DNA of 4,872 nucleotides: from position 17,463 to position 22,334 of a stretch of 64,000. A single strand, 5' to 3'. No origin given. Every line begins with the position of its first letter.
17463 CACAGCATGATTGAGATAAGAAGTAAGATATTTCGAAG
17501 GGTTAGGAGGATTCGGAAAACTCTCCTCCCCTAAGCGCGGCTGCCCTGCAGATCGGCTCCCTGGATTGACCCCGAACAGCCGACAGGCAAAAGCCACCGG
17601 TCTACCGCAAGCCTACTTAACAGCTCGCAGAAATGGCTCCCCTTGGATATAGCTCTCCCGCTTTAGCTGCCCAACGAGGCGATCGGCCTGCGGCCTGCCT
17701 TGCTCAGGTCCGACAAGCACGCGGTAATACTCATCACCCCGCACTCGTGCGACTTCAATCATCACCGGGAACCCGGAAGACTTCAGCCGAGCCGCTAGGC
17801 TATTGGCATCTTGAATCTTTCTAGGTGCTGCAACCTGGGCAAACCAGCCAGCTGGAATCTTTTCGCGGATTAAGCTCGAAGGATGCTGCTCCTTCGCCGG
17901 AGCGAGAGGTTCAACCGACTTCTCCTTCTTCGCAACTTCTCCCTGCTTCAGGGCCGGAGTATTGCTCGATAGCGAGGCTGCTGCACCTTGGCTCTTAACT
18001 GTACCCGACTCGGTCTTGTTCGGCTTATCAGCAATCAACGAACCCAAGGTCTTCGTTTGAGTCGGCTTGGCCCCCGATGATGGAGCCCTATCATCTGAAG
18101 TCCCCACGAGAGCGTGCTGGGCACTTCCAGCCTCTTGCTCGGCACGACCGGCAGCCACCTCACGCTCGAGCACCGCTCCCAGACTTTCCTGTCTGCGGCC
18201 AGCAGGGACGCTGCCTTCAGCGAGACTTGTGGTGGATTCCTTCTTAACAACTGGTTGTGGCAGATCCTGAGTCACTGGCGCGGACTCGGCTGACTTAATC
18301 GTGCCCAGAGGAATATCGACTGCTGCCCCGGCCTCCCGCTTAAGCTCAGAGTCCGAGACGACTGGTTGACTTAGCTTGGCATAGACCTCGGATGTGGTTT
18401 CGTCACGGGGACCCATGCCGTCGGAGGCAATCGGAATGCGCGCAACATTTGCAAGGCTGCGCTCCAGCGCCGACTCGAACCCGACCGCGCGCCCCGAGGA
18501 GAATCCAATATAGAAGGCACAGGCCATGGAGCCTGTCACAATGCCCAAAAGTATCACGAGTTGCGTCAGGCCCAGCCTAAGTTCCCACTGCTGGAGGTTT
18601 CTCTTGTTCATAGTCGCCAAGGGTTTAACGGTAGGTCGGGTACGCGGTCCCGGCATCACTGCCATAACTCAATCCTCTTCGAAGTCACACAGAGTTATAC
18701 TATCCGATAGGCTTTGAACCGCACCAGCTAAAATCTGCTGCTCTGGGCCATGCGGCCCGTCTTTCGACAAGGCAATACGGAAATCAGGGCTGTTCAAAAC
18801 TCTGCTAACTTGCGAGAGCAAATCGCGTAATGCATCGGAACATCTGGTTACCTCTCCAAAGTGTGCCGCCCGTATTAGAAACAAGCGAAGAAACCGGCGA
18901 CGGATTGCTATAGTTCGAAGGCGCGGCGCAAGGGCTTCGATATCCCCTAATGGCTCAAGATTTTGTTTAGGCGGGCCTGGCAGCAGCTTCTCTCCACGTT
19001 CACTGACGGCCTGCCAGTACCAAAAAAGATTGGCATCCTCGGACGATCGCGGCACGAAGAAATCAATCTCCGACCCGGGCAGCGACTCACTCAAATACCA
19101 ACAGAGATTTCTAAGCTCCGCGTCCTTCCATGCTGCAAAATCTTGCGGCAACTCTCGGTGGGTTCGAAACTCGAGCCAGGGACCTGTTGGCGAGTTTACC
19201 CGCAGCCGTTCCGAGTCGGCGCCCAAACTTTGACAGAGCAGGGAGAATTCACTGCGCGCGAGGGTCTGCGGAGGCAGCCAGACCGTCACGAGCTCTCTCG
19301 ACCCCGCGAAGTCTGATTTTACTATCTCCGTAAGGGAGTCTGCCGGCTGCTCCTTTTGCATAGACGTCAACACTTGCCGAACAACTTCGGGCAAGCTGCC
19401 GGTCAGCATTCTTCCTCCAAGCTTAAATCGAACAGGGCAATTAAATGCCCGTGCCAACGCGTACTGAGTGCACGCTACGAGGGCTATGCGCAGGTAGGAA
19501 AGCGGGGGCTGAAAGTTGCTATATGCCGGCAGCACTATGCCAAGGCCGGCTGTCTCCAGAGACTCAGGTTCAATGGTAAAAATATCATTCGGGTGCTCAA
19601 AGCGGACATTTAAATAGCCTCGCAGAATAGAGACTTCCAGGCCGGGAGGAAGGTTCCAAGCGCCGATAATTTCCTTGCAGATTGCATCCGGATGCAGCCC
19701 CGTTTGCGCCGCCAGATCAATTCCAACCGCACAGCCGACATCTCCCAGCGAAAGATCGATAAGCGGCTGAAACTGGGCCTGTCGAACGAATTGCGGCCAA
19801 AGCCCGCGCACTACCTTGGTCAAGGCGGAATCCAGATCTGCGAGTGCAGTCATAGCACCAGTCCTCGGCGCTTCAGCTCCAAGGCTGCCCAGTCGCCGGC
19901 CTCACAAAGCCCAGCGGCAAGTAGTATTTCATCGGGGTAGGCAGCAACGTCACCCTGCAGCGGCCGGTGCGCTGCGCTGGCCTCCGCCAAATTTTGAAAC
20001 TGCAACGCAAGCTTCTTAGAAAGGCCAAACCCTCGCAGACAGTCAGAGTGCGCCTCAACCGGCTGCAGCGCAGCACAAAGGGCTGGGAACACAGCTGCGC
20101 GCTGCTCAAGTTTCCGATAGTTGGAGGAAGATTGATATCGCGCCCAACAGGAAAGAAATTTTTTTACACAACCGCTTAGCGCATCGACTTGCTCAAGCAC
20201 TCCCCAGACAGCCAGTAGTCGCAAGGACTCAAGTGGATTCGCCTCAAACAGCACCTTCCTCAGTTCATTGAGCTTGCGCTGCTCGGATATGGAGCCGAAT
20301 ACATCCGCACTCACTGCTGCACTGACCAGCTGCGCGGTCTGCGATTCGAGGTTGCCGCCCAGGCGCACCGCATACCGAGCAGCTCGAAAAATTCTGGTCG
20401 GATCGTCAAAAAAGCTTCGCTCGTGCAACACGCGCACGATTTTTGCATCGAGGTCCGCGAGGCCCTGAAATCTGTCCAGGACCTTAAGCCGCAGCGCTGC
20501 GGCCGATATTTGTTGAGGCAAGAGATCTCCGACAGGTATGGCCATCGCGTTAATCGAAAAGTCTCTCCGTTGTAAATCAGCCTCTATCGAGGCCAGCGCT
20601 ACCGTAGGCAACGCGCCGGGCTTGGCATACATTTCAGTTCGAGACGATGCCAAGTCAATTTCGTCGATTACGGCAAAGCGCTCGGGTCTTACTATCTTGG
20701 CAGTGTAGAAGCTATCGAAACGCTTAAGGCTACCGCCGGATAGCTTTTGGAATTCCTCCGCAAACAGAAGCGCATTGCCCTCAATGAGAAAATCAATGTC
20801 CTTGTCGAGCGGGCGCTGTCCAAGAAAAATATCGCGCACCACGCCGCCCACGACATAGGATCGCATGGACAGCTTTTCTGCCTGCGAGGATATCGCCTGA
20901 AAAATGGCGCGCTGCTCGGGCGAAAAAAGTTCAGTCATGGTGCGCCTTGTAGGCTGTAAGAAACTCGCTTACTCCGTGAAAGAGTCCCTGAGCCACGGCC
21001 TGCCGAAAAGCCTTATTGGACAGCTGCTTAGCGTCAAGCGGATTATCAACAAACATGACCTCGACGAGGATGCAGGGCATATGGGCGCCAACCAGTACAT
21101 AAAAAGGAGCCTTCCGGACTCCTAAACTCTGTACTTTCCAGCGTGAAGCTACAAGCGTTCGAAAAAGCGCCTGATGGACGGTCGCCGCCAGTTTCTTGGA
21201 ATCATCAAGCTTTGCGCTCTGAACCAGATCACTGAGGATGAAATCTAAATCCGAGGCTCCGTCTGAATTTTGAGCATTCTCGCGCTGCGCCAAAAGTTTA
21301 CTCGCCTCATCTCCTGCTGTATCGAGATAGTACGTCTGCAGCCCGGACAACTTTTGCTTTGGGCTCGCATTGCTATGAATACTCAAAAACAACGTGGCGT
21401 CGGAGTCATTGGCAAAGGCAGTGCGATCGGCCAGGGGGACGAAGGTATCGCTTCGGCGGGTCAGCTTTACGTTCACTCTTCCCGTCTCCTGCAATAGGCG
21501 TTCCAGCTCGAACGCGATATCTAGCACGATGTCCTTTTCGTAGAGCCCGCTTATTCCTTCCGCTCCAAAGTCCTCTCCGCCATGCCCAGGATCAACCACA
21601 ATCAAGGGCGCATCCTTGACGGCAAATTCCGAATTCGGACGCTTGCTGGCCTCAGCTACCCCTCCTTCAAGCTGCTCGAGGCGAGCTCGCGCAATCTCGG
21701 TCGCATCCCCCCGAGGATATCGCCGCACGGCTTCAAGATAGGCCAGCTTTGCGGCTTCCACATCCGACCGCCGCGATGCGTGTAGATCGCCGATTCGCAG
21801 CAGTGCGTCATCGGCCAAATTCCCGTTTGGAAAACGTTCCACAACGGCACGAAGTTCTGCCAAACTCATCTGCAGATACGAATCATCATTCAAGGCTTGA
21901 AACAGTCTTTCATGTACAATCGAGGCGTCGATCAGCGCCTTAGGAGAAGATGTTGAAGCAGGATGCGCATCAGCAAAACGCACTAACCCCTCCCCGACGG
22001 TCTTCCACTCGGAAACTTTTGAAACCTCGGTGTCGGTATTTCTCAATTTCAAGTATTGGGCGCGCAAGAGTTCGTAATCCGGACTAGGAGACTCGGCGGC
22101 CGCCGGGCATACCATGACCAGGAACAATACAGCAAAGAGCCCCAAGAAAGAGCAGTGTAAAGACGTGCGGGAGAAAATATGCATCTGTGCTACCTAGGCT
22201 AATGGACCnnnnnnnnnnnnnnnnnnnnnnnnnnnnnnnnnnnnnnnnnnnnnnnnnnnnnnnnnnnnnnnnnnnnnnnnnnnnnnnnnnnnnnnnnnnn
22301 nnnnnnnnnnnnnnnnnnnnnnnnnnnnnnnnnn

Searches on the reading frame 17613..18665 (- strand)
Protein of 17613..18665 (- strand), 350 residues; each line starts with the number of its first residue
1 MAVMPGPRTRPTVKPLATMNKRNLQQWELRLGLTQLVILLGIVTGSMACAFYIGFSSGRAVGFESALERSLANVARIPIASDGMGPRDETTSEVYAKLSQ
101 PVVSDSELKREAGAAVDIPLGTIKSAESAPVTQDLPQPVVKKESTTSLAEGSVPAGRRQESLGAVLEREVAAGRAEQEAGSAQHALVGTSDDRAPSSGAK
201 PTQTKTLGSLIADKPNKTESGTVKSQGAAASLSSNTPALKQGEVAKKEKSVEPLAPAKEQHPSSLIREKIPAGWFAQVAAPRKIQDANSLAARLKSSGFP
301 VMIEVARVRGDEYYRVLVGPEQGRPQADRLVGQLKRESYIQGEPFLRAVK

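Call 44: search_protein_families(library=pfam, proteins=[window:17613-18665:-], max_evalue=0.00001)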
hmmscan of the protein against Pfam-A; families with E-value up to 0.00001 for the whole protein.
window:17613-18665:- (350 aa): 1 family
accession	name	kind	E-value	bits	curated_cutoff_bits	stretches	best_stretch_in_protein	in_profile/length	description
PF05036.18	SPOR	-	8.8e-13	48.8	21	1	272-338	3-68/76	SPOR domain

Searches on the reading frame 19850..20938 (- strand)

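Call 44: search_protein_families(library=pfam, proteins=[window:19850-20938:-], max_evalue=0.00001)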
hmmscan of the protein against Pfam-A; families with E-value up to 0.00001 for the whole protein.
window:19850-20938:- (362 aa): 1 family
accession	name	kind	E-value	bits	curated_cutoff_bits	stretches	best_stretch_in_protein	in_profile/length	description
PF01743.26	PolyA_pol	-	3.8e-20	72.9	23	1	28-169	2-126/126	Poly A polymerase head domain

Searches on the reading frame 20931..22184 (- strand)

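Call 44: search_protein_families(library=pfam, proteins=[window:20931-22184:-], max_evalue=0.00001)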
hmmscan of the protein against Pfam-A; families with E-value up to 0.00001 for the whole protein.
window:20931-22184:- (417 aa): 1 family
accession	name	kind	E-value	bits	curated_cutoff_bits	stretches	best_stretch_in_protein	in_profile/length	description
PF01520.23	Amidase_3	-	4.1e-48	164.1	27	1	195-406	1-173/174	N-acetylmuramoyl-L-alanine amidase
